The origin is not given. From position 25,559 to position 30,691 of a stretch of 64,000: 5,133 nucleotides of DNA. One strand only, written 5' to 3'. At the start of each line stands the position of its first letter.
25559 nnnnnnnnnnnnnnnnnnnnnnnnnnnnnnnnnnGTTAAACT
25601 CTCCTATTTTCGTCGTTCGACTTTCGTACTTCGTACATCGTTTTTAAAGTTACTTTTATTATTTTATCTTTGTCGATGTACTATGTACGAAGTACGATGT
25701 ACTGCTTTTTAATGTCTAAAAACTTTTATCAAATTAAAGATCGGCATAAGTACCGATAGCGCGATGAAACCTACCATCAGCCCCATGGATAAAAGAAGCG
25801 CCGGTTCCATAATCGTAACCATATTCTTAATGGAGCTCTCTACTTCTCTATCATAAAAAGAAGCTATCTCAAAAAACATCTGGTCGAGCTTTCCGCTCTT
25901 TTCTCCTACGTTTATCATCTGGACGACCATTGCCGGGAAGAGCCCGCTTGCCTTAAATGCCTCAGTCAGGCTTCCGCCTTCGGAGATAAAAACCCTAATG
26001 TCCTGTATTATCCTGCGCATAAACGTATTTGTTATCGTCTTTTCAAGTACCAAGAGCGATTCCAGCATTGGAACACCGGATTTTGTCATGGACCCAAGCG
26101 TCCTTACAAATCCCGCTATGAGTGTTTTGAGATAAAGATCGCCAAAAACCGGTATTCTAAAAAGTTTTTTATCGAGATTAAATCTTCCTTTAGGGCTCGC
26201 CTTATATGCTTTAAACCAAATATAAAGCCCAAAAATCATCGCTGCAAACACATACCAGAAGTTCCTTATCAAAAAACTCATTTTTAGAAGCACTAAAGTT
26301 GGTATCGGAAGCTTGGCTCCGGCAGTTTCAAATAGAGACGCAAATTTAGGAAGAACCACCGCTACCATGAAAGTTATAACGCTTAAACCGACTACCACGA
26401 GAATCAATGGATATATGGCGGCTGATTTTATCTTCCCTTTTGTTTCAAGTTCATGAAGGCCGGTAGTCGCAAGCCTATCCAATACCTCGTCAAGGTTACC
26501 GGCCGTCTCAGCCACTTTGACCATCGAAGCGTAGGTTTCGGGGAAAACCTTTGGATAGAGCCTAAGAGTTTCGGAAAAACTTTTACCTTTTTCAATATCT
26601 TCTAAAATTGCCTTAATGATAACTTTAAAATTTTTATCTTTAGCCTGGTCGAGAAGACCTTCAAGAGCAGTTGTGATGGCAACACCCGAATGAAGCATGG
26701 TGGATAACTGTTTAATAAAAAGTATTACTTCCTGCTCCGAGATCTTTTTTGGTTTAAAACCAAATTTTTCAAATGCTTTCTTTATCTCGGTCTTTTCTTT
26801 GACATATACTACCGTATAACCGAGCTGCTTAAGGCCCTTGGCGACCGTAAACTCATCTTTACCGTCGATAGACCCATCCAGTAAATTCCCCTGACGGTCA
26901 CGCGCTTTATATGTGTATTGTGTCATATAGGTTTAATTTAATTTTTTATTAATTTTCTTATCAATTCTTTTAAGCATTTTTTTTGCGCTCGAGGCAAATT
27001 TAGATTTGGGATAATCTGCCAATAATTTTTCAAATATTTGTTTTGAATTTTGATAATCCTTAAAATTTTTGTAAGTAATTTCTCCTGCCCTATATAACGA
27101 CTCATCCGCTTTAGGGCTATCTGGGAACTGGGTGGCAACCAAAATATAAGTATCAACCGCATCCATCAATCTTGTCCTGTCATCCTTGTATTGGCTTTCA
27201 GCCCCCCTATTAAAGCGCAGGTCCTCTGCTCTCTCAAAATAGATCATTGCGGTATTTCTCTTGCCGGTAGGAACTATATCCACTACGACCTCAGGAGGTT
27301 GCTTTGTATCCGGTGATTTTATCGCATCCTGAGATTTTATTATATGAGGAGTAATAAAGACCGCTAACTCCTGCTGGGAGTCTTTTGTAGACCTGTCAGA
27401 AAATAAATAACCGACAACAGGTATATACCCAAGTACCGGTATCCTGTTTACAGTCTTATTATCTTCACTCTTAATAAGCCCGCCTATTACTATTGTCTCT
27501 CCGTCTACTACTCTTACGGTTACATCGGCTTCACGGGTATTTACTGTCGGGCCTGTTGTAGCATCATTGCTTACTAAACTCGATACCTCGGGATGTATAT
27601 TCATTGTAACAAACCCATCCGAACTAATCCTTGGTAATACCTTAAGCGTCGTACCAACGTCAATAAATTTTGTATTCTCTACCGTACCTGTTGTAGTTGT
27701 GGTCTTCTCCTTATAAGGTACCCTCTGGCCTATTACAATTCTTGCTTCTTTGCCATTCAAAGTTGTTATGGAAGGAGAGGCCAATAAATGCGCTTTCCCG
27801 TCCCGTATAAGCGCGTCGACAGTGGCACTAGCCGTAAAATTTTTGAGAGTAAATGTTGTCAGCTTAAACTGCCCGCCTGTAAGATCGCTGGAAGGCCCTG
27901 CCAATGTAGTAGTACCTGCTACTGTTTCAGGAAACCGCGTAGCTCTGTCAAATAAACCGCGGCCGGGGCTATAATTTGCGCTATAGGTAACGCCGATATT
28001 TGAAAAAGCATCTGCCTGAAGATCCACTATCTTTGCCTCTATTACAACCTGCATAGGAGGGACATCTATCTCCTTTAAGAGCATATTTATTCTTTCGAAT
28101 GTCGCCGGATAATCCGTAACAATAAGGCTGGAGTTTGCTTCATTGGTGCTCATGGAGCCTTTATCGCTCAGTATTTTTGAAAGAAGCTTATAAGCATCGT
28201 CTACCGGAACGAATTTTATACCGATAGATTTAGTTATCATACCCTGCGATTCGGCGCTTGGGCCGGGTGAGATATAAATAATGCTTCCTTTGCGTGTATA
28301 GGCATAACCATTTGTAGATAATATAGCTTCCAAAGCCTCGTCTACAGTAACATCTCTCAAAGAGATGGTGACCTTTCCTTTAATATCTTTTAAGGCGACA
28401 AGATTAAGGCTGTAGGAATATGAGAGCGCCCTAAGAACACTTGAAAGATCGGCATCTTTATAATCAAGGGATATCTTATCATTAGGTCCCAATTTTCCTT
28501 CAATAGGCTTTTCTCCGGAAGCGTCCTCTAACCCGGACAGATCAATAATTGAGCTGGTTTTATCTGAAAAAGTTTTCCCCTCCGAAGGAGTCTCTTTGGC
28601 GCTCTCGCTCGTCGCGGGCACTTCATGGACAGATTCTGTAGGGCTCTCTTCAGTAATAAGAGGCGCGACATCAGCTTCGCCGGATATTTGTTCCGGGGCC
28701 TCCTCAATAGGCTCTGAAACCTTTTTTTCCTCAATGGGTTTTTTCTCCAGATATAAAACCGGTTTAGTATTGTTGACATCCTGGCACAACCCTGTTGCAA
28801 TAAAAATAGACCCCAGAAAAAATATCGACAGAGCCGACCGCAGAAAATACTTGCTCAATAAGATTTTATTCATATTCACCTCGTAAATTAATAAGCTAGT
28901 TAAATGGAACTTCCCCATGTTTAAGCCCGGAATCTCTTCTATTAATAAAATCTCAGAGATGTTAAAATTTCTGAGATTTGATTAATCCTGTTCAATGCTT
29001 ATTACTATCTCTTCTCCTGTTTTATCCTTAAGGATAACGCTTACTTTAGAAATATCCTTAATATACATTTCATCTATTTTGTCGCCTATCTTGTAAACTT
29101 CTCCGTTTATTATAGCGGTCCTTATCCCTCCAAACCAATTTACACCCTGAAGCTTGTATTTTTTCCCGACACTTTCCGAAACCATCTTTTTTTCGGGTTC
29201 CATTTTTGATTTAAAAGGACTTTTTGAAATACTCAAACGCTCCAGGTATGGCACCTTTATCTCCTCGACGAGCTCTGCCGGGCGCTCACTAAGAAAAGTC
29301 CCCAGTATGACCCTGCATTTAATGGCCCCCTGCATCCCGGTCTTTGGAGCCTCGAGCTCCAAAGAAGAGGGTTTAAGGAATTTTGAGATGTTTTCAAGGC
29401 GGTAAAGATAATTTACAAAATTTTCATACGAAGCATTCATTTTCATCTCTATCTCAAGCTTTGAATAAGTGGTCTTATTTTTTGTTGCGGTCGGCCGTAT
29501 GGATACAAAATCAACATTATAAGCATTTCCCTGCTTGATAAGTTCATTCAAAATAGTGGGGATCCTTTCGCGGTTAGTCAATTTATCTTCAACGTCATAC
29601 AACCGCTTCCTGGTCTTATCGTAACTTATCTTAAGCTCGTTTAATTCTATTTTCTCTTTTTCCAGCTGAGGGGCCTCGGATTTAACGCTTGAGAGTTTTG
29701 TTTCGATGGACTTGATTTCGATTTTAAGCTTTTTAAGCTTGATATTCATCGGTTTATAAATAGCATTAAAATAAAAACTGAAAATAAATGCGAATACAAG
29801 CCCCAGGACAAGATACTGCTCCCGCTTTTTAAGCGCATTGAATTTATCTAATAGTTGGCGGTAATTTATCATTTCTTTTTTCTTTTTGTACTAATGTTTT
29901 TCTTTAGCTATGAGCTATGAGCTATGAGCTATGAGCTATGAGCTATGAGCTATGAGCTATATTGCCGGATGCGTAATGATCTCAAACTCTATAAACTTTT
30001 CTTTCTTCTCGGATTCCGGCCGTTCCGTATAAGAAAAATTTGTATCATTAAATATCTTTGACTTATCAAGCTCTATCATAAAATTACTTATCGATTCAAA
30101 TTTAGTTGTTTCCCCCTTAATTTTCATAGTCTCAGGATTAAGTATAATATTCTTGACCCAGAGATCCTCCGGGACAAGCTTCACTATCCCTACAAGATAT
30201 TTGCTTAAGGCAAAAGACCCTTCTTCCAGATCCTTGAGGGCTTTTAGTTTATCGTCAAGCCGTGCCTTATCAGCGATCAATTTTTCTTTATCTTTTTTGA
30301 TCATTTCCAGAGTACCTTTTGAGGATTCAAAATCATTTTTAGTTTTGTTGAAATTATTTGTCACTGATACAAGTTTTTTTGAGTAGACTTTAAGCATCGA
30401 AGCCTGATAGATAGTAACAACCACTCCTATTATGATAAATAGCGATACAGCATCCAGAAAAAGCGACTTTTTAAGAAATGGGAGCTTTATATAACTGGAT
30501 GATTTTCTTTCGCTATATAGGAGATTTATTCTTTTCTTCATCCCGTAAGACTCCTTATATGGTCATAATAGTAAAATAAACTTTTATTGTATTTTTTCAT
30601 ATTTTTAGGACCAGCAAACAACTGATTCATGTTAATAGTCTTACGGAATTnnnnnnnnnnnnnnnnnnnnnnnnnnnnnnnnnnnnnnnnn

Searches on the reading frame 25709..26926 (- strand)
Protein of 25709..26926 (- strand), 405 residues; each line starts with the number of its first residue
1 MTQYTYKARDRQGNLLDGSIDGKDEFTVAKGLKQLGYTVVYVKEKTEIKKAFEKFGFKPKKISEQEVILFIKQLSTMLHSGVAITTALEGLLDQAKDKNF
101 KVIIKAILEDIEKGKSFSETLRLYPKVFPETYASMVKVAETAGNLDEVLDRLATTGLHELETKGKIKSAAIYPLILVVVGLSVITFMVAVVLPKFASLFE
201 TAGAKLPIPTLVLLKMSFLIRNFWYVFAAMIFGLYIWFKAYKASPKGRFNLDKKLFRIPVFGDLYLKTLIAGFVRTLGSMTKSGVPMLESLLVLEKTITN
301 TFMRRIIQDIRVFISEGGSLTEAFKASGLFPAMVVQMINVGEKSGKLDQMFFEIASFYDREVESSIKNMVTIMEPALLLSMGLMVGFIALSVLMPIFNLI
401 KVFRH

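Call 5: search_protein_families(library=pfam, proteins=[window:25709-26926:-], max_evalue=0.01)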
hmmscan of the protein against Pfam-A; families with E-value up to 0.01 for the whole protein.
window:25709-26926:- (405 aa): 2 families
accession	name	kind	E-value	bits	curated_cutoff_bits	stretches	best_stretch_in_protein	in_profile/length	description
PF00482.28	T2SSF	-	1.6e-61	206.2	25.2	2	70-193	1-125/125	Type II secretion system (T2SS), protein F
PF06195.18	DUF996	-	0.0019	18.8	31.3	1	162-242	21-99/138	Protein of unknown function (DUF996)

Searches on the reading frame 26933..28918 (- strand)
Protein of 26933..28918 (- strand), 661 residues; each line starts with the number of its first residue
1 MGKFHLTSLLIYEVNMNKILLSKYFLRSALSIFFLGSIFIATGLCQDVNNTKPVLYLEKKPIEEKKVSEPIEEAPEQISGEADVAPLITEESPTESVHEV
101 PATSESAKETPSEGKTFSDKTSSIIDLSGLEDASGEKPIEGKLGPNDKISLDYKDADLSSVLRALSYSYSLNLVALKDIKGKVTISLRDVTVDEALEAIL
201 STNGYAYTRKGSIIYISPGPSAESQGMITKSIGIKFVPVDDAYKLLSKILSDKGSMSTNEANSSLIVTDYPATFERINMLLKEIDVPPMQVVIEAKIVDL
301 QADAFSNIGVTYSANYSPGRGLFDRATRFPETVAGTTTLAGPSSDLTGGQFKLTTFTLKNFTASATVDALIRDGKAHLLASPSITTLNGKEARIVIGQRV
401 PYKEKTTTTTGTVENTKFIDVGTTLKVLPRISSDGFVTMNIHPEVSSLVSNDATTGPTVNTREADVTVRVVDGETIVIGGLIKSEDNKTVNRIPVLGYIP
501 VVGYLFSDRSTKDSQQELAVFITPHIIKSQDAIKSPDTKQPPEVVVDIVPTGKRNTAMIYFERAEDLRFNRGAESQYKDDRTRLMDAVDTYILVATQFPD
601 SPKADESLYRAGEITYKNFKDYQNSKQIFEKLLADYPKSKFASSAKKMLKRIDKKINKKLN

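Call 5: search_protein_families(library=pfam, proteins=[window:26933-28918:-], max_evalue=0.01)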
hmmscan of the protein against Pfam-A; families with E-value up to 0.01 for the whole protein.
window:26933-28918:- (661 aa): 7 families
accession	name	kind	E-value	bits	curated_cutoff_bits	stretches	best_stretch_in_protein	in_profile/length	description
PF00263.26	Secretin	-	1.7e-51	174.6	27.5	1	369-528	1-169/169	Bacterial type II and III secretion system protein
PF07660.19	STN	-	4.6e-10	39.6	28.4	1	172-218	2-51/52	Secretin and TonB N terminus short domain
PF03958.22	Secretin_N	-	1e-08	35.7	28.2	1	232-290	4-69/69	Bacterial type II/III secretion system short domain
PF21305.2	type_II_gspD_N0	-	3.9e-05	23.8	27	1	151-213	1-68/71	GspD-like, N0 domain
PF13174.12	TPR_6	-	4.1e-05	24.4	26.3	1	606-639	1-33/33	Tetratricopeptide repeat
PF13525.12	YfiO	-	5.7e-05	23.4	25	1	577-656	53-140/203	Outer membrane lipoprotein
PF16344.10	FecR_C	-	0.00048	20.5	24.4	1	153-216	4-70/70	FecR, C-terminal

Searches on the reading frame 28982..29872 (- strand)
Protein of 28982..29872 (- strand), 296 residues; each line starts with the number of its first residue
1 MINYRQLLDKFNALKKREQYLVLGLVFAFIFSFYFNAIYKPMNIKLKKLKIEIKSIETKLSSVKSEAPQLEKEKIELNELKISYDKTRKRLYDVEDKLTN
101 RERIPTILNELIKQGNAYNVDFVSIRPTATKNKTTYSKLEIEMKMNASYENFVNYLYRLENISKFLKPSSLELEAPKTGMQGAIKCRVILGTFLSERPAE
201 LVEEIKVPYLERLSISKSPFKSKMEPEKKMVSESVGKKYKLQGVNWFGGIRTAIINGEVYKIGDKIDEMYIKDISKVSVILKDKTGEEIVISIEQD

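Call 5: search_protein_families(library=pfam, proteins=[window:28982-29872:-], max_evalue=0.01)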
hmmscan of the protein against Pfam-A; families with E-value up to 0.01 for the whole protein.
window:28982-29872:- (296 aa): 5 families
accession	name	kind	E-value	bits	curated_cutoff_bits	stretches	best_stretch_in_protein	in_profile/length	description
PF04350.18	PilO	-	1.1e-11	45.5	22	1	54-193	2-141/145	Pilus assembly protein, PilO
PF23862.1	CdsD_C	-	2.1e-05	24.9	27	1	238-285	2-49/56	CdsD C-terminal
PF04612.17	T2SSM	-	5e-05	24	27.8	1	7-74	4-71/160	Type II secretion system (T2SS), protein M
PF10741.14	T2SSM_b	-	0.00089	19.6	21.7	1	119-177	31-89/111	Type II secretion system (T2SS), protein M subtype b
PF16537.11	T2SSB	-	0.0062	16.6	28.4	0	251-282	18-50/60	Type II secretion system protein B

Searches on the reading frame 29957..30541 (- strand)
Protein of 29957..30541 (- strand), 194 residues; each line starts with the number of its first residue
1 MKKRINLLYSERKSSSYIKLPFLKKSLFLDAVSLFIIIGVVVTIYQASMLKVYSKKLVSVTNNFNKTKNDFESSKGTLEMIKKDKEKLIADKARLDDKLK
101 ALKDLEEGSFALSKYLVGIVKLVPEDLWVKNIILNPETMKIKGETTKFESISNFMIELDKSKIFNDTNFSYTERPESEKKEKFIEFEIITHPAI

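Call 5: search_protein_families(library=pfam, proteins=[window:29957-30541:-], max_evalue=0.01)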
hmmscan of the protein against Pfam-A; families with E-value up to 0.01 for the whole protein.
window:29957-30541:- (194 aa): 1 family
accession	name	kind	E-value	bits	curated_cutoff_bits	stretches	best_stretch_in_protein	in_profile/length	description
PF05137.18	PilN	-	1.6e-11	44.5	22.8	1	119-188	6-74/78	Fimbrial assembly protein (PilN)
